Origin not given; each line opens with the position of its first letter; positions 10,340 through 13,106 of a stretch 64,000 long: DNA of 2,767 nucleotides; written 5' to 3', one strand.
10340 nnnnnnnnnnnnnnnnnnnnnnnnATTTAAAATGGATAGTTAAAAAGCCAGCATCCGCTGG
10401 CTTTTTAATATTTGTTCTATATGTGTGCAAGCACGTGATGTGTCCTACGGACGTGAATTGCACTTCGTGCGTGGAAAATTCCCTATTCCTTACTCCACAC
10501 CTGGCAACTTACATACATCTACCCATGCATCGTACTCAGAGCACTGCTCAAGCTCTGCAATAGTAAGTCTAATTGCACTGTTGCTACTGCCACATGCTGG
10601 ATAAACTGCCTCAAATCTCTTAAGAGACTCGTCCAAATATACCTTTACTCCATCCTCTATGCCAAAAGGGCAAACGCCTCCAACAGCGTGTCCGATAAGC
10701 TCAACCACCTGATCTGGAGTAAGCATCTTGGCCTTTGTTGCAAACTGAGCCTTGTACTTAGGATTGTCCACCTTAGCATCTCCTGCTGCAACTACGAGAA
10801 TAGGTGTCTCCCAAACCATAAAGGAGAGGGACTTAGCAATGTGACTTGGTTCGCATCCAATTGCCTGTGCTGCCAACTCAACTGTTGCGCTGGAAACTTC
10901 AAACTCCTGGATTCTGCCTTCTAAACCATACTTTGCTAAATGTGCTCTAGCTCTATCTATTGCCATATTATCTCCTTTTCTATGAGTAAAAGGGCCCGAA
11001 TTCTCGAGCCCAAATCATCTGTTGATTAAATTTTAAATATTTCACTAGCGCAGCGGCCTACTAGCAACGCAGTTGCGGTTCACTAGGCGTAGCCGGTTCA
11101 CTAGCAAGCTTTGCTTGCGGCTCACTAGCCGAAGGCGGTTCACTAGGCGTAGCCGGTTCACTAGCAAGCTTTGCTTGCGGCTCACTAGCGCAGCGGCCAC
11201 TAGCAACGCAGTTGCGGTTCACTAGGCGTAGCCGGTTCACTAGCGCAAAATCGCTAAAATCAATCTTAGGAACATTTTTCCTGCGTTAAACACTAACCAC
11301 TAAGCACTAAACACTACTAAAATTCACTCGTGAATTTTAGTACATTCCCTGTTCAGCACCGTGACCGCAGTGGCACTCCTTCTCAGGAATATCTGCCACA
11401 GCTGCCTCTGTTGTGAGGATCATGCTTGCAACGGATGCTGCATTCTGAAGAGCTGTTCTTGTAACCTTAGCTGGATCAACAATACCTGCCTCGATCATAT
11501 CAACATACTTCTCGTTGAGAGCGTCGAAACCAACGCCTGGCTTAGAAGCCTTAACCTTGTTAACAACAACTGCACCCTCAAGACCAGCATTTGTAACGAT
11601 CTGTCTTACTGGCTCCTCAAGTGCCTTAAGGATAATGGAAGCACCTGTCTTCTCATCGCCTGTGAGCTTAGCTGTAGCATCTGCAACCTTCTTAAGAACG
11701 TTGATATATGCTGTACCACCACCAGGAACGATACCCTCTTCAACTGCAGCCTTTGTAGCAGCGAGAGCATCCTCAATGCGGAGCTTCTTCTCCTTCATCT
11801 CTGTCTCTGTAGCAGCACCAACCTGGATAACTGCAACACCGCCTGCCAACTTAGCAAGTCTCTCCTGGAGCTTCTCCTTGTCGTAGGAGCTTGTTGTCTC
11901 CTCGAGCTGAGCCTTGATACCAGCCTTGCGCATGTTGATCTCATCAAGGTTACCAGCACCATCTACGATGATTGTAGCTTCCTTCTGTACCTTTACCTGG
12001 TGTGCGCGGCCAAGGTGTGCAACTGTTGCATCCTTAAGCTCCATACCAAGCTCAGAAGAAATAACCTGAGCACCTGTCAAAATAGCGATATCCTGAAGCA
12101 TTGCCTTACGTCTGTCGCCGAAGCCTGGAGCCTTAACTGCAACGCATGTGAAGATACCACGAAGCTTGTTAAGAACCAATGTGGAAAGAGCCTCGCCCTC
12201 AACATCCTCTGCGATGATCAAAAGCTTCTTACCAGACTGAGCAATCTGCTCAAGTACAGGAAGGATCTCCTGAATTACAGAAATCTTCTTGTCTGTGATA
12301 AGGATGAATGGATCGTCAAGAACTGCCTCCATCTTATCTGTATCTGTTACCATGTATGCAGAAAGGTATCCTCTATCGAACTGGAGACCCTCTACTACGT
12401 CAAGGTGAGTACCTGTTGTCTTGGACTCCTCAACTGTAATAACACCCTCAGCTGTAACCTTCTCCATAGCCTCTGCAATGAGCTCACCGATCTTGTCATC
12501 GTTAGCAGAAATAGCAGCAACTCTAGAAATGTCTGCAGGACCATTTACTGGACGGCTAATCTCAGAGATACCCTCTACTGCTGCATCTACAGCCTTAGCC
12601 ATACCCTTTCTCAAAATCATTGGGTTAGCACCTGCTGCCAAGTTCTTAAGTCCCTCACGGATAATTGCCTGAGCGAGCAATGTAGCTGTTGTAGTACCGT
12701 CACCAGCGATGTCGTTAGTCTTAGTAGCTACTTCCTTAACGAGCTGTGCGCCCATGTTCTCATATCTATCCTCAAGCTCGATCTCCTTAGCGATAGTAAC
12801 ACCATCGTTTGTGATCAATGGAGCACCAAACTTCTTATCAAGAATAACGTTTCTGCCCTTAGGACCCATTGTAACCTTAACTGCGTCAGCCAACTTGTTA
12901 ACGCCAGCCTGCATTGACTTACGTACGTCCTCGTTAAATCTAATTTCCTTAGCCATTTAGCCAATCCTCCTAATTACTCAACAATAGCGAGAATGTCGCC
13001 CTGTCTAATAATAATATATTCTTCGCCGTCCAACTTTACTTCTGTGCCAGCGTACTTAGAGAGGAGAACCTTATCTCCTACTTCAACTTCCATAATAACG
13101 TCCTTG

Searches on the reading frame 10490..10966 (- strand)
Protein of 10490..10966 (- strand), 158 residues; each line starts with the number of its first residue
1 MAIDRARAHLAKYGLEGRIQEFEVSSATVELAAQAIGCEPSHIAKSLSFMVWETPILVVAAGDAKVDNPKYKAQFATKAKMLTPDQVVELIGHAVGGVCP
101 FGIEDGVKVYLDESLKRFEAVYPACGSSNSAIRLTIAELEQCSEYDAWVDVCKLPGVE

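Call 34: find_encoding_contigs(protein=window:10490-10966:-, flank=10000, max_places=10)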
Protein window:10490-10966:- (158 aa): 4 contigs read that carry it; 4 places shown.
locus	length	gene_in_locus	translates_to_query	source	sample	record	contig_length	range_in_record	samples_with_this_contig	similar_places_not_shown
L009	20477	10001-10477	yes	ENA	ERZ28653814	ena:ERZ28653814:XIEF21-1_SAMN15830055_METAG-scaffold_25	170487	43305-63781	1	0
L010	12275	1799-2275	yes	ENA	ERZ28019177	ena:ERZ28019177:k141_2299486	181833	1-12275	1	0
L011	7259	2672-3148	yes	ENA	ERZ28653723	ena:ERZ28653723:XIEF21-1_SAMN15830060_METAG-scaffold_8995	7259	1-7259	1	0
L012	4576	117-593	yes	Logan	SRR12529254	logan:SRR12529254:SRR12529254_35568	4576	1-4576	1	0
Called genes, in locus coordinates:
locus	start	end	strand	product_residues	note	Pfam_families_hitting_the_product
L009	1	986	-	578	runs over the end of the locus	-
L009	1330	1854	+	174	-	PF02482:Ribosomal_S30AE, PF16321:Ribosom_S30AE_C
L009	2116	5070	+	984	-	-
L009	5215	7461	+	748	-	PF00580:UvrD-helicase, PF01443:Viral_helicase1 (faint), PF13245:AAA_19, PF13361:UvrD_C, PF13538:UvrD_C_2, PF21196:PcrA_UvrD_tudor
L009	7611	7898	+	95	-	PF00166:Cpn10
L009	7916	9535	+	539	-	PF00118:Cpn60_TCP1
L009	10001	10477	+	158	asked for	PF04073:tRNA_edit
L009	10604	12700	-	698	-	PF07581:Glug (faint)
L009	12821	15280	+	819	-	PF13306:LRR_5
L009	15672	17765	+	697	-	-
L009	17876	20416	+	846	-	-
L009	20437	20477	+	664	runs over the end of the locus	-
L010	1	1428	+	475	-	?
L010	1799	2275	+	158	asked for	PF04073:tRNA_edit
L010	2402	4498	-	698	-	PF07581:Glug (faint)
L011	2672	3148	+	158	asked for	PF04073:tRNA_edit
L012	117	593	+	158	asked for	PF04073:tRNA_edit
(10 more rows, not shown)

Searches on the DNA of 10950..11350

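Call 88: search_rna_families(source=window, start=10950, end=11350, threshold=evalue, max_evalue=10)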
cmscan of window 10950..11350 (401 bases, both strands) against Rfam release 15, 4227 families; matches with E-value up to 10: 3.
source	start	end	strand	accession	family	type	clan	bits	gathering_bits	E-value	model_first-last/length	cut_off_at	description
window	11134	11211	-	RF00649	mir-128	Gene; miRNA;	-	13.3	49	3.2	1-83/83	no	mir-128 microRNA precursor family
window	10950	11046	-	RF02415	rliG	Gene; sRNA;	-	10.8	55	7.7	1-104/267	3'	Listeria sRNA rliG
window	11074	11321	+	RF02250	Six3os1_5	Gene; lncRNA;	-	9.5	50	1.4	1-272/272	no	Six3os1 conserved region 5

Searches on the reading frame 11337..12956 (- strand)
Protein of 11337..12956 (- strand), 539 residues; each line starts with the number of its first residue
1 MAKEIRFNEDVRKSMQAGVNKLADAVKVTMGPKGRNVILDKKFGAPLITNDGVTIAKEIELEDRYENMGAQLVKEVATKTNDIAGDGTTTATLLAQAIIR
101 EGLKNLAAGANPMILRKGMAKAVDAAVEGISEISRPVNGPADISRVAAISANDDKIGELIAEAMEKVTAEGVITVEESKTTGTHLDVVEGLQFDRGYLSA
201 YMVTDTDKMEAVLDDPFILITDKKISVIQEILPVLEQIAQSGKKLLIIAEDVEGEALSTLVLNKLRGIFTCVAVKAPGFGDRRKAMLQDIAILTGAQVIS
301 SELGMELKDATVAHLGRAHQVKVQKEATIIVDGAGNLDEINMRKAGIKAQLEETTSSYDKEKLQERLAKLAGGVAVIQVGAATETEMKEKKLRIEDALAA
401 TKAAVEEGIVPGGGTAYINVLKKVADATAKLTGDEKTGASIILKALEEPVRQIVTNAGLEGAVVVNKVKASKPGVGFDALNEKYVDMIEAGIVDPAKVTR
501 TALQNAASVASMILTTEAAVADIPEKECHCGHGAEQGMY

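Call 38: list_cluster_members(proteins=[window:11337-12956:-, window:157-2697:-, window:2808-5585:-, L001:4946-7405:+, L001:12562-14556:+, L002:12557-14551:+, L001:14822-17278:+, L001:17648-20443:-, window:13411-15777:-])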
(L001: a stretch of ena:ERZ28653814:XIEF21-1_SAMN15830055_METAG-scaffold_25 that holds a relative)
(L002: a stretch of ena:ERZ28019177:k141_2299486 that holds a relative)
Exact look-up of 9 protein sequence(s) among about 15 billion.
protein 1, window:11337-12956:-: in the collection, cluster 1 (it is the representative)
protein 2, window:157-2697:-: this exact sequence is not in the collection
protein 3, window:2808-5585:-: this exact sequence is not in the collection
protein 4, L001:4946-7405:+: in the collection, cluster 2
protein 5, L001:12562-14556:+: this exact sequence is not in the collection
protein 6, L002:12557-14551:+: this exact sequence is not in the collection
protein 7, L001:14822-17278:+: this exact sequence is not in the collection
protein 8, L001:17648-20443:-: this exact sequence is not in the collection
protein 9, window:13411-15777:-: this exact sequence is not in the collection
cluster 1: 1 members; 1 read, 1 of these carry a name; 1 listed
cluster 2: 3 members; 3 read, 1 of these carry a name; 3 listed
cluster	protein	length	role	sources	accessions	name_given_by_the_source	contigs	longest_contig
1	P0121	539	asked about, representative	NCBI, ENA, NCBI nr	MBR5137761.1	MAG: chaperonin GroEL [Clostridia bacterium] | chaperonin GroEL [Clostridia bacterium]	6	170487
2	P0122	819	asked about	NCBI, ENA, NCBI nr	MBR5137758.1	MAG: leucine-rich repeat domain-containing protein [Clostridia bacterium] | leucine-rich repeat domain-containing protein [Clostridia bacterium]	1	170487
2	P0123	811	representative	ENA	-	-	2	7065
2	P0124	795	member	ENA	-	-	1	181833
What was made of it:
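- GroEL and gene A match an NCBI 'MAG: Clostridia bacterium' (call 38).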

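Call 47: find_encoding_contigs(protein=P0123, flank=10000, max_places=10)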
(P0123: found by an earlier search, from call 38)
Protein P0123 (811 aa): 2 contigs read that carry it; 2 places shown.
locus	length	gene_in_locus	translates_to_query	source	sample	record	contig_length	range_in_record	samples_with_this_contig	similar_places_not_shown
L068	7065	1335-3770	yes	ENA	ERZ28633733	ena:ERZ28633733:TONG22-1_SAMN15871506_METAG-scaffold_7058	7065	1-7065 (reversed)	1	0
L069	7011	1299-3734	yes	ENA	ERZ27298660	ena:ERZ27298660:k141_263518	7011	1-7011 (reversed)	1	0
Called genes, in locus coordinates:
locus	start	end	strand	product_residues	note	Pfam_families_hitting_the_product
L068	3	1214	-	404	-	?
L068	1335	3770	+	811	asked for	PF13306:LRR_5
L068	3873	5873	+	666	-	-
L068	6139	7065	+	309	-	?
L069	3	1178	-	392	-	?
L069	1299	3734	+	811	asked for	PF13306:LRR_5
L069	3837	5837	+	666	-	-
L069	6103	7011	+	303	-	?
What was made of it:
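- L068 and L069 are only about 7 kb long (call 47).
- Tried and rejected: Strain 3 was reached through the 811-aa cluster member of gene A (calls 38 and 47).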

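Call 84: find_encoding_contigs(protein=window:11337-12956:-, flank=10000, max_places=10)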
Protein window:11337-12956:- (539 aa): 6 contigs read that carry it; 5 places shown.
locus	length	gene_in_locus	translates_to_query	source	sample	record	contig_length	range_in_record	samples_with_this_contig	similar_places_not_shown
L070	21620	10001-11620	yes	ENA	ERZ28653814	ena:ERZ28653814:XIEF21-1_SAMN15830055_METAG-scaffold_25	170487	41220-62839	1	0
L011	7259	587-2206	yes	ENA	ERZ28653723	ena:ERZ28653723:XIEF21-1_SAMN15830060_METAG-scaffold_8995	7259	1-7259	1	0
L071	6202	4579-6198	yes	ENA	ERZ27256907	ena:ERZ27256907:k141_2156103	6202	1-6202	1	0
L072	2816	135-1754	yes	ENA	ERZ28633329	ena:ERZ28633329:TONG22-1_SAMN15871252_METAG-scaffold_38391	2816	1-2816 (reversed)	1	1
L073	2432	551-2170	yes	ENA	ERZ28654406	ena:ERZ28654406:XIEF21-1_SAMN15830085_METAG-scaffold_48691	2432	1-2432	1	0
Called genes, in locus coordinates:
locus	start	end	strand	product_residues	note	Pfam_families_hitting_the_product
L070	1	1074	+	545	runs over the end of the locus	PF05833:NFACT_N, PF05670:NFACT-R_1, PF18297:NFACT-R_2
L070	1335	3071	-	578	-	-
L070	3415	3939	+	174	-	PF02482:Ribosomal_S30AE, PF16321:Ribosom_S30AE_C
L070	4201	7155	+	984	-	-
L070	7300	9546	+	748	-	PF00580:UvrD-helicase, PF01443:Viral_helicase1 (faint), PF13245:AAA_19, PF13361:UvrD_C, PF13538:UvrD_C_2, PF21196:PcrA_UvrD_tudor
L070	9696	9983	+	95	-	PF00166:Cpn10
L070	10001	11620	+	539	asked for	PF00118:Cpn60_TCP1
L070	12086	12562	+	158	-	PF04073:tRNA_edit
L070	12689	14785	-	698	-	PF07581:Glug (faint)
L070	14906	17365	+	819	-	PF13306:LRR_5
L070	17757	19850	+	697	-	-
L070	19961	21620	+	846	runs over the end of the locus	-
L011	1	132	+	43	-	?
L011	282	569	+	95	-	PF00166:Cpn10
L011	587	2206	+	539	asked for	PF00118:Cpn60_TCP1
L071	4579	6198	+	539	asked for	PF00118:Cpn60_TCP1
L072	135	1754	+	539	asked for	PF00118:Cpn60_TCP1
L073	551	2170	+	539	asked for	PF00118:Cpn60_TCP1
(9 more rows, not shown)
